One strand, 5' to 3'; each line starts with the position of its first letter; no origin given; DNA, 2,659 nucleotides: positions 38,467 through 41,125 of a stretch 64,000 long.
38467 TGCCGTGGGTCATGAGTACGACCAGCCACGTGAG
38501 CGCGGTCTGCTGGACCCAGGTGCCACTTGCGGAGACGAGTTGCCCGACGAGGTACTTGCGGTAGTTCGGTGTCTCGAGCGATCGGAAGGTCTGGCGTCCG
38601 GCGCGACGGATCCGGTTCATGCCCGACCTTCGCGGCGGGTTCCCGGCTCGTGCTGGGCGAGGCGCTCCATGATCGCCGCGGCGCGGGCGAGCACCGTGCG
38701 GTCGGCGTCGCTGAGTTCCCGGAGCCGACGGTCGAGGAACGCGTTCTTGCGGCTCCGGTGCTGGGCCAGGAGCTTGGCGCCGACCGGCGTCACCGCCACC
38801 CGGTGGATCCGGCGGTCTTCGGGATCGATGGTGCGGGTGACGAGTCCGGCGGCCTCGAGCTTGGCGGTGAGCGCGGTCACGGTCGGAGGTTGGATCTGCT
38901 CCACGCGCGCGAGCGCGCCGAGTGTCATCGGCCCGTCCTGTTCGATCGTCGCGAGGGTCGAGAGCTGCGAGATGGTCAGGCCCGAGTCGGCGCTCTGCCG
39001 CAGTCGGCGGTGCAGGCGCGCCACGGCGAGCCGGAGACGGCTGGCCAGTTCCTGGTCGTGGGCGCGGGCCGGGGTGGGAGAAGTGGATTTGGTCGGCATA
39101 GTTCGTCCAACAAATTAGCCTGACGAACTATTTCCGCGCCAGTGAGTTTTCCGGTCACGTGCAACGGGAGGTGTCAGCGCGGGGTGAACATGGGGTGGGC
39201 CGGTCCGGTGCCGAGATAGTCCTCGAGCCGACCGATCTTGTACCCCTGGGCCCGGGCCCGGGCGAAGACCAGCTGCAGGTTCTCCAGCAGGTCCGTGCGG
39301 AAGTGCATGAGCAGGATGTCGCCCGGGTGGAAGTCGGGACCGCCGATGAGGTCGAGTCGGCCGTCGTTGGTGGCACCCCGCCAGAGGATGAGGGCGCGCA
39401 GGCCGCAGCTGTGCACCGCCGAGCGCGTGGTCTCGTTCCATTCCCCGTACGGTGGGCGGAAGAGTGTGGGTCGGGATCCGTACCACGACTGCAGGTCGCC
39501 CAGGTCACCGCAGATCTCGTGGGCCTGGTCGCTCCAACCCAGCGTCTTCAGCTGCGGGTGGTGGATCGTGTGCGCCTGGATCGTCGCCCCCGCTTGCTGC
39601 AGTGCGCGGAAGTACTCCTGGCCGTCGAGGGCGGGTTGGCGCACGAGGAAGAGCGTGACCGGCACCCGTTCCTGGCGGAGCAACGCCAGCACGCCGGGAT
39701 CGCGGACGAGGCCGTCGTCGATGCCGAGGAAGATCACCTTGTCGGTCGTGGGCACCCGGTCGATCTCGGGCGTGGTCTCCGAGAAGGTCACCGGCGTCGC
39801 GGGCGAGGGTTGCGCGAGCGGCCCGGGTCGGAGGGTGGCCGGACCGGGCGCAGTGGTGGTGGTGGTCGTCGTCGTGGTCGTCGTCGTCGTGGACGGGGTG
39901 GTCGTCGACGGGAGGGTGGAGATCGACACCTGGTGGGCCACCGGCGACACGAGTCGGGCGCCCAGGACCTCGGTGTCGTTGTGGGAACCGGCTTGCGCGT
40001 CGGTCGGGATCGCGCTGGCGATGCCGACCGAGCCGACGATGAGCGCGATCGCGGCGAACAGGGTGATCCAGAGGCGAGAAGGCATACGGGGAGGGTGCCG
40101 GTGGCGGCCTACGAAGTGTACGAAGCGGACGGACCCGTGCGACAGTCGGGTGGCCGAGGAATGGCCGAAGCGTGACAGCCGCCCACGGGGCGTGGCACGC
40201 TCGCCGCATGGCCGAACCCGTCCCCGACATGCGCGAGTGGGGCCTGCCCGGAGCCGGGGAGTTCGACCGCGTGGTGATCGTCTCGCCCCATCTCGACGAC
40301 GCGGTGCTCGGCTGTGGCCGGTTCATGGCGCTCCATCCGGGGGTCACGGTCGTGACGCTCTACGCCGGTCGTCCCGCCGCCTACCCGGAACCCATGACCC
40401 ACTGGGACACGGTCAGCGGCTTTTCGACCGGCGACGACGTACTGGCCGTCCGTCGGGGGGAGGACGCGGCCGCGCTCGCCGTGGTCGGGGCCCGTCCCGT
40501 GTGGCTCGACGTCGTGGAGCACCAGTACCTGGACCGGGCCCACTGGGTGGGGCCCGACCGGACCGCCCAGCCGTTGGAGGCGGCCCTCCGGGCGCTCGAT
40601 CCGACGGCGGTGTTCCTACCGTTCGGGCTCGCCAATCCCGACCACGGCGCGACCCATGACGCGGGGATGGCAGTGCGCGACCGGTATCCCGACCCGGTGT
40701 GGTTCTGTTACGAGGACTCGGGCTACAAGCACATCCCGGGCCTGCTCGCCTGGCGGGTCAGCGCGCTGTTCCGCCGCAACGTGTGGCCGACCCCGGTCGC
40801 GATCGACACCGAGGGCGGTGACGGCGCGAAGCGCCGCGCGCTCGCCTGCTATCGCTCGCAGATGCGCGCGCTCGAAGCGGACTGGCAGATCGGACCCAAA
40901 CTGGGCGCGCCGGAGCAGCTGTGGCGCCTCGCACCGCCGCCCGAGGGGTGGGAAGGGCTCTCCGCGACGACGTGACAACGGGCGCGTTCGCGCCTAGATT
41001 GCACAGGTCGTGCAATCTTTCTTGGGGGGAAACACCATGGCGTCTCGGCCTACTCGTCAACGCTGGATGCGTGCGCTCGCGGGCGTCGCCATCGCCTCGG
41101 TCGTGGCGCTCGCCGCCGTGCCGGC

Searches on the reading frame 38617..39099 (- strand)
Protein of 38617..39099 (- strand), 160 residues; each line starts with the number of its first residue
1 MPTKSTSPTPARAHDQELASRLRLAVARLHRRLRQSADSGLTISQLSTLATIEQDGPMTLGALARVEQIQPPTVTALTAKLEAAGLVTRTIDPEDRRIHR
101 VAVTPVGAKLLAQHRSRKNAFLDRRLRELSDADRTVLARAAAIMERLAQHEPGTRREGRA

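Call 24: search_protein_families(library=pfam, proteins=[window:38617-39099:-])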
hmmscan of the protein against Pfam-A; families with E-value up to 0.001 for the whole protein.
window:38617-39099:- (160 aa): 7 families
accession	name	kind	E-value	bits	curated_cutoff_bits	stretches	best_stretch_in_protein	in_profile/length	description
PF01047.28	MarR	-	1.3e-17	63.9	24.6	1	41-98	1-58/59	MarR family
PF12802.13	MarR_2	-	4.7e-12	46.3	27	1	39-98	1-61/61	MarR family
PF13412.12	HTH_24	-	4.7e-07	29.7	21.9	1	44-88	4-48/48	Winged helix-turn-helix DNA-binding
PF13463.12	HTH_27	-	1.5e-06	28.8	22.2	1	42-107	2-68/68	Winged helix DNA-binding domain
PF02082.26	Rrf2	-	0.00054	20.5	30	0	44-88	10-54/132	Iron-dependent Transcriptional regulator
PF24270.1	HTH_Cmi2_C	-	0.00061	20.5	27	0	20-90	55-121/125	Cmi2, C-terminal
PF09339.16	HTH_IclR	-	0.00075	19.7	22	0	53-89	14-50/52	IclR helix-turn-helix domain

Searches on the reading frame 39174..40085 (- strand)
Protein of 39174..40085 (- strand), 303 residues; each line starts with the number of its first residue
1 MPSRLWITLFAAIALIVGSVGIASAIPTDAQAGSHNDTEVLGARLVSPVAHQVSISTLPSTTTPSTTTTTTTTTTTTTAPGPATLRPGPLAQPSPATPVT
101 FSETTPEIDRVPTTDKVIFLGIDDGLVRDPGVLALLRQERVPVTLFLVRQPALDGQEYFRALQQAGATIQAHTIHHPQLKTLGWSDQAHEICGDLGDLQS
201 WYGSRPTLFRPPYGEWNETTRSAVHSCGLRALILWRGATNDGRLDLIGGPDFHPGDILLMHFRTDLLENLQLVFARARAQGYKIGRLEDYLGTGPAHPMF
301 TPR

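Call 9: search_protein_families(library=pfam, proteins=[window:39174-40085:-])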
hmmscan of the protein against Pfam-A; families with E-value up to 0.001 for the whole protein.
window:39174-40085:- (303 aa): 1 family
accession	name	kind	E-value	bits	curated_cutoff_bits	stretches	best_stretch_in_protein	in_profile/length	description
PF01522.26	Polysacc_deac_1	-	7.5e-25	87.7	23.1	1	111-231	2-123/124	Polysaccharide deacetylase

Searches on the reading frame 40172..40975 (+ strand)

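Call 8: search_protein_families(library=pfam, proteins=[window:40172-40975:+])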
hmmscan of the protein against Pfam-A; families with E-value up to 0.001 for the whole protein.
window:40172-40975:+ (267 aa): 1 family
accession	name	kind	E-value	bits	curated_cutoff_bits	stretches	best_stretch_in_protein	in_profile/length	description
PF02585.22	PIG-L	-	1.1e-11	45.8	28.2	1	36-167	2-127/129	GlcNAc-PI de-N-acetylase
